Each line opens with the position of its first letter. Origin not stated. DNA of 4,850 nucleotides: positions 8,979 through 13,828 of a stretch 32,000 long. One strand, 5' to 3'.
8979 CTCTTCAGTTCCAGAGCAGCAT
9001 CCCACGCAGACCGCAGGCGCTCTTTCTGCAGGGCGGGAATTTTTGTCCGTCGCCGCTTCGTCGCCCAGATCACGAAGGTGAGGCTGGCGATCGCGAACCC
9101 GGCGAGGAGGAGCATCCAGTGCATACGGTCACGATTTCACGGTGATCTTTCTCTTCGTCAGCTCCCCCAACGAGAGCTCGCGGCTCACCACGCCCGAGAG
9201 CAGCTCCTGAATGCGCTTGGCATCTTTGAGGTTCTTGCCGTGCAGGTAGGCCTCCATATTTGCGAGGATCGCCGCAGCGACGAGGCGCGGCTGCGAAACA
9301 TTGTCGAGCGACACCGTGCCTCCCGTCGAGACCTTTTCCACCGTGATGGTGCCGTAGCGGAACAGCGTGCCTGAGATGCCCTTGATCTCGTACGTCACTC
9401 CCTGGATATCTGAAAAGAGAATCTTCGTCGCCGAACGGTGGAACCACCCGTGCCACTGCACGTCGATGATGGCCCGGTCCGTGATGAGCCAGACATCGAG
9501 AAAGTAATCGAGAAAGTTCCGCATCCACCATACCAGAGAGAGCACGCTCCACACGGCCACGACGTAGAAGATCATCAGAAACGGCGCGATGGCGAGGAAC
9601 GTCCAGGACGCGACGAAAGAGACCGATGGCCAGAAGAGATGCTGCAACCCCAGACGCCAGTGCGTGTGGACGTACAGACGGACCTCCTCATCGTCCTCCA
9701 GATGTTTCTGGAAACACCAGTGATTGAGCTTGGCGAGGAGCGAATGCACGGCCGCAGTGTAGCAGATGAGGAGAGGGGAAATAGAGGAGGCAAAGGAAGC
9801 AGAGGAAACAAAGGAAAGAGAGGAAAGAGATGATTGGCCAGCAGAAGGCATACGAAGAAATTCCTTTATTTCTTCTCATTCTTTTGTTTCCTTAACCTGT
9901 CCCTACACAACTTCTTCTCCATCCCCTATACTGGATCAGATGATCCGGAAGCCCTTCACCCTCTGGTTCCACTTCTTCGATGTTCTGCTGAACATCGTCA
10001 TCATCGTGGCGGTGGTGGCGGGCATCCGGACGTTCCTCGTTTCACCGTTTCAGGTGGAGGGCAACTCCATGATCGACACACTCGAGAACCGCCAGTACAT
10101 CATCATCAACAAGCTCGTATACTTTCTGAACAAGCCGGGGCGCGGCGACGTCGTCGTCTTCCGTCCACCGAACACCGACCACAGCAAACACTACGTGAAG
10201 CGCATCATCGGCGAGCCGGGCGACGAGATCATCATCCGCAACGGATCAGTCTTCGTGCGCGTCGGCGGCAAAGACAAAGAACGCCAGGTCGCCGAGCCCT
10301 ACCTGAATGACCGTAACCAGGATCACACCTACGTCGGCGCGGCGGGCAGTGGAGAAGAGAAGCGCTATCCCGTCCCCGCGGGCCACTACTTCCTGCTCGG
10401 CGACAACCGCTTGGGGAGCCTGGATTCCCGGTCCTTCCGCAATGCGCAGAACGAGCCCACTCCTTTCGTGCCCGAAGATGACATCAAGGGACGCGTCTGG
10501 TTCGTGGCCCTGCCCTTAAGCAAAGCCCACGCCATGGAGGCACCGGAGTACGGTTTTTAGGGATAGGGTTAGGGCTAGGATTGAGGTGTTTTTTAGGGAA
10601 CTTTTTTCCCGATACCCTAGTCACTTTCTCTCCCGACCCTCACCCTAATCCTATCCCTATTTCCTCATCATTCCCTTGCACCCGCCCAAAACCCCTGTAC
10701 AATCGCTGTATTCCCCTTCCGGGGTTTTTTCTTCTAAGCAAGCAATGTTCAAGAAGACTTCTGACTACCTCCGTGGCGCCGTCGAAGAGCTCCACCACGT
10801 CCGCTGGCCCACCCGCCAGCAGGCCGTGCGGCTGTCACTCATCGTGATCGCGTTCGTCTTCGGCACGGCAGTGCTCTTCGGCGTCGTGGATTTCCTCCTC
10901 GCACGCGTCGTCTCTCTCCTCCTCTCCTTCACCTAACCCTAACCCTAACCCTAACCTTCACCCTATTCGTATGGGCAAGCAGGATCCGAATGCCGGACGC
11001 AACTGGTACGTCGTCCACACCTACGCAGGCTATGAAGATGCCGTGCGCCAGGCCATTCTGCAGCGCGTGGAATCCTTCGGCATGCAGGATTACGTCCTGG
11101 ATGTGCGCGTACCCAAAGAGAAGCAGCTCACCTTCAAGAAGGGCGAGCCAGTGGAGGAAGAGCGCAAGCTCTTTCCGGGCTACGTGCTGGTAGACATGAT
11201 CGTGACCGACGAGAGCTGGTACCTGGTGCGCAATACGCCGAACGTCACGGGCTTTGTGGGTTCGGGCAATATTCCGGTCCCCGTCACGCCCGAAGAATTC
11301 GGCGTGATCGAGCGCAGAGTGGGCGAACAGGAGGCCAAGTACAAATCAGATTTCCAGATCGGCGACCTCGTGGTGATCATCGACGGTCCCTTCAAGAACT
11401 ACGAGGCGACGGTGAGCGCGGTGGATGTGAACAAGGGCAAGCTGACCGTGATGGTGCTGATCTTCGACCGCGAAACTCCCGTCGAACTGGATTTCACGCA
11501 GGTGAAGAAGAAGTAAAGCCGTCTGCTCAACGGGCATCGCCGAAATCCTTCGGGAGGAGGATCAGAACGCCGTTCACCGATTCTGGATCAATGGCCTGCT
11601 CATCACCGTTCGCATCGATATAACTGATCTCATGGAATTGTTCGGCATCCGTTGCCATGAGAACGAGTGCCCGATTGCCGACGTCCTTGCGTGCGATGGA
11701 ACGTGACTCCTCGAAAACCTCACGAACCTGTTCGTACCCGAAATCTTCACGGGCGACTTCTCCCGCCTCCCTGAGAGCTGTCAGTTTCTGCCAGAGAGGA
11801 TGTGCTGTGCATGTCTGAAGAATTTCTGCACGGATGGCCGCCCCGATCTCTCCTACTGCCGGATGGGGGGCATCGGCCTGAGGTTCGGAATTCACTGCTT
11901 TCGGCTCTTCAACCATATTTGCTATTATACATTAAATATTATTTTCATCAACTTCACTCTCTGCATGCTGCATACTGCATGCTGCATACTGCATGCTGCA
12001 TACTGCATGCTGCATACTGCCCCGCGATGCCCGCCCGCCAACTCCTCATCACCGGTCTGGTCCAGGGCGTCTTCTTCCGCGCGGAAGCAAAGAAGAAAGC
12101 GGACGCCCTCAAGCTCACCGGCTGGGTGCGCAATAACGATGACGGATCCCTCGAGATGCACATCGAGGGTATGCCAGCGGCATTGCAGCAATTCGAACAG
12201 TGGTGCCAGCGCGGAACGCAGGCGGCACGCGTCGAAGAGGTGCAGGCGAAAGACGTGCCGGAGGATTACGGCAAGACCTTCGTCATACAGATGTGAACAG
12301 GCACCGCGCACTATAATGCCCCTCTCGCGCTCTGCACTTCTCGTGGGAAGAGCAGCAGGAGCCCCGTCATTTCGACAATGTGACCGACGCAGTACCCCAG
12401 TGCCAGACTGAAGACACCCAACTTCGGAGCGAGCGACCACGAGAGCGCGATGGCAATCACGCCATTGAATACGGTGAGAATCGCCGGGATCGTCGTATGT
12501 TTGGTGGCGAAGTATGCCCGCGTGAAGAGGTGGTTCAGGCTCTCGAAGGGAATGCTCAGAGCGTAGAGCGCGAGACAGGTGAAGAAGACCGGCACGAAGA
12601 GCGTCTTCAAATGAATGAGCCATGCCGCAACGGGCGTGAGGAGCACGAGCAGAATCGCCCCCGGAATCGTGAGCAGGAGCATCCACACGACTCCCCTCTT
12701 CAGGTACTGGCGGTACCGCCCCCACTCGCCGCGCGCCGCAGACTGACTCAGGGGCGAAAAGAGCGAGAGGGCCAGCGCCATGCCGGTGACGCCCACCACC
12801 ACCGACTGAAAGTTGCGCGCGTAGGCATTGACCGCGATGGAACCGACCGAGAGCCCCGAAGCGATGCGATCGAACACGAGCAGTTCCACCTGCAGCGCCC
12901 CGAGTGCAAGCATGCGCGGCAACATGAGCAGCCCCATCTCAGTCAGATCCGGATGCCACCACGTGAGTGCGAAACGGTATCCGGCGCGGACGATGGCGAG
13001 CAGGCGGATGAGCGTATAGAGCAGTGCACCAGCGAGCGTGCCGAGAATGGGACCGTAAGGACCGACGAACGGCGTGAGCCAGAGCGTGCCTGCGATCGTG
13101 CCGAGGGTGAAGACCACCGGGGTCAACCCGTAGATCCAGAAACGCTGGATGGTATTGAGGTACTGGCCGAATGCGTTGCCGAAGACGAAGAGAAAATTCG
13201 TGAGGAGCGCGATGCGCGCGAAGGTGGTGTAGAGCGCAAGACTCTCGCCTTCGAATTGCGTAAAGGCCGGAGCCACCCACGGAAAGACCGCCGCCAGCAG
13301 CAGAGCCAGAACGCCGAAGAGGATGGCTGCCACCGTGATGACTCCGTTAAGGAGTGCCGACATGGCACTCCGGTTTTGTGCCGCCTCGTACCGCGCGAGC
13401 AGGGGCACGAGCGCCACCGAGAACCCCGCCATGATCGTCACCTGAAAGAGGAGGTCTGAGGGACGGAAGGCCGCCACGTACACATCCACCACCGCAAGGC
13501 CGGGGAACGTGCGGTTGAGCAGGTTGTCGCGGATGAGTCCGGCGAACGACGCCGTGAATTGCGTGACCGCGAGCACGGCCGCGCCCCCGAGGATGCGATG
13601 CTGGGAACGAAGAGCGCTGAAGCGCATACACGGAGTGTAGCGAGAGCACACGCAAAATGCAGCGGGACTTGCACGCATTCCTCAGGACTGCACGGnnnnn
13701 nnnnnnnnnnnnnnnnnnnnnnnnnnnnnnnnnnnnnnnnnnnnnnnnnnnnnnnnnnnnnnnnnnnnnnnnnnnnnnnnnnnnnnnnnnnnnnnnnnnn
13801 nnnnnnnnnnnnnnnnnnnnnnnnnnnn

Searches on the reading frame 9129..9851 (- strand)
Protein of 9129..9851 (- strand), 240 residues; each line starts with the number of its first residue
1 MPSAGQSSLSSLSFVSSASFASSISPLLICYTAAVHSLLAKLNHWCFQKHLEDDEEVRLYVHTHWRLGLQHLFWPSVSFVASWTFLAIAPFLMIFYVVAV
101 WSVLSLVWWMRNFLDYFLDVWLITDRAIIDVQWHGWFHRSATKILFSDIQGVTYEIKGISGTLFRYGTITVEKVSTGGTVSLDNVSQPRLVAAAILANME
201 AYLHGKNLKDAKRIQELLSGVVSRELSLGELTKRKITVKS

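Call 8: search_protein_families(library=pfam, proteins=[window:9129-9851:-], max_evalue=0.01)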
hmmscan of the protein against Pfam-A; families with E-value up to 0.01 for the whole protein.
window:9129-9851:- (240 aa): 1 family
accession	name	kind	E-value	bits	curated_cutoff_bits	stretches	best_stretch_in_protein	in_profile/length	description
PF03703.20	bPH_2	-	7e-05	23.4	22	1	122-192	7-75/78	Bacterial PH domain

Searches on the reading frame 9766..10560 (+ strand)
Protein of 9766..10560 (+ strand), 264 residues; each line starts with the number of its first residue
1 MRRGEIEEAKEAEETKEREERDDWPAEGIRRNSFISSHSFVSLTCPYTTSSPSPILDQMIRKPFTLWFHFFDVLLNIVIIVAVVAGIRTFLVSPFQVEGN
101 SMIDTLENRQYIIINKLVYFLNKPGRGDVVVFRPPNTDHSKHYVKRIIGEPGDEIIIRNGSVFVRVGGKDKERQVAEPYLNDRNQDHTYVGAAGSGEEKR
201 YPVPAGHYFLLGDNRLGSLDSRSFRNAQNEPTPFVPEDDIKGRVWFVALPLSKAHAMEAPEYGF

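Call 8: search_protein_families(library=pfam, proteins=[window:9766-10560:+], max_evalue=0.01)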
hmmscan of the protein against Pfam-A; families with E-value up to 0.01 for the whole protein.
window:9766-10560:+ (264 aa): 2 families
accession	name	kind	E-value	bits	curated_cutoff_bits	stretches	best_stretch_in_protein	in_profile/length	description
PF10502.14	Peptidase_S26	-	5.4e-43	147.3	22.9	1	72-247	3-166/168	Signal peptidase, peptidase S26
PF00717.28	Peptidase_S24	-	0.0034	17.5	23.3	1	96-155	39-89/116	Peptidase S24-like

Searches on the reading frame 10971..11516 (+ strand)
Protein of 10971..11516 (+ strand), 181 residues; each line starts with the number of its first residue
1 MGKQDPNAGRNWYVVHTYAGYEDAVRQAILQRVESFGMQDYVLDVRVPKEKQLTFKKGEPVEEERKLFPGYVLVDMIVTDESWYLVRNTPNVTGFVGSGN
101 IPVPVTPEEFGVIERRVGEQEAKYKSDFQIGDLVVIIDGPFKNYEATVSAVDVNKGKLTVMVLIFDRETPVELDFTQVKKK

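Call 8: search_protein_families(library=pfam, proteins=[window:10971-11516:+], max_evalue=0.01)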
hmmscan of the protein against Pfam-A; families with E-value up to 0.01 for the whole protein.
window:10971-11516:+ (181 aa): 2 families
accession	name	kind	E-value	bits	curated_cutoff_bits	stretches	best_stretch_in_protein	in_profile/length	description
PF02357.24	NusG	-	7.7e-26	90.9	22.2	1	11-110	2-89/93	Transcription termination factor nusG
PF00467.35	KOW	-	2.5e-06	27.5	22.3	1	131-160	2-31/32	KOW motif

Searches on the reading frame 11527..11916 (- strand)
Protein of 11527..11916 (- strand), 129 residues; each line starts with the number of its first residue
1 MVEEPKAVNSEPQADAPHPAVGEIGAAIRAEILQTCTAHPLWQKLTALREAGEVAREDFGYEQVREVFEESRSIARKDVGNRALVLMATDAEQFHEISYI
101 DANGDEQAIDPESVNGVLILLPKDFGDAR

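Call 8: search_protein_families(library=pfam, proteins=[window:11527-11916:-], max_evalue=0.01)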
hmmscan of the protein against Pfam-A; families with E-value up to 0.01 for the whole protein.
window:11527-11916:- (129 aa): 1 family
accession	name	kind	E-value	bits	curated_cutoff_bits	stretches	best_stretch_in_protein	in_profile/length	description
PF20194.3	DUF6557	-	0.0059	17.6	27.8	1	31-113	3-80/144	Family of unknown function (DUF6557)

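Call 12: search_protein_families(library=ncbifam, proteins=[window:11527-11916:-], max_evalue=10)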
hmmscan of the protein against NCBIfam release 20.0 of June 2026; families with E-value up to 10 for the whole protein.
window:11527-11916:- (129 aa): 0 families

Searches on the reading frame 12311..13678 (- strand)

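Call 6: search_protein_families(library=pfam, proteins=[window:12311-13678:-], max_evalue=0.01)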
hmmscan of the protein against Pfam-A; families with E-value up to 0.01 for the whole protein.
window:12311-13678:- (455 aa): 3 families
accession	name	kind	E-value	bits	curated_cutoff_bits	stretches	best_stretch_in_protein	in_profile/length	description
PF03023.19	MurJ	-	2.5e-48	165.3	27.4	1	62-448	9-403/451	Lipid II flippase MurJ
PF01554.23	MatE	-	1.7e-09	38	24.9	1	268-414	15-160/161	MatE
PF20501.3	MbhE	-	0.0086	16.5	27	0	32-102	16-89/98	MBH, subunit E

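Call 7: search_protein_families(library=ncbifam, proteins=[window:12311-13678:-], max_evalue=0.01)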
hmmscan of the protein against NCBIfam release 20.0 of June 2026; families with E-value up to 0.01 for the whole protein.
window:12311-13678:- (455 aa): 2 families
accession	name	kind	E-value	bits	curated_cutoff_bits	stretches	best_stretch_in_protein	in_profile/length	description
TIGR01695.1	murJ_mviN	equivalog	5.9e-49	167.1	235.55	1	35-443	8-425/506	murein biosynthesis integral membrane protein MurJ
TIGR00797.1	matE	subfamily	0.00089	18.3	147.4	1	78-410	40-378/396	MATE family efflux transporter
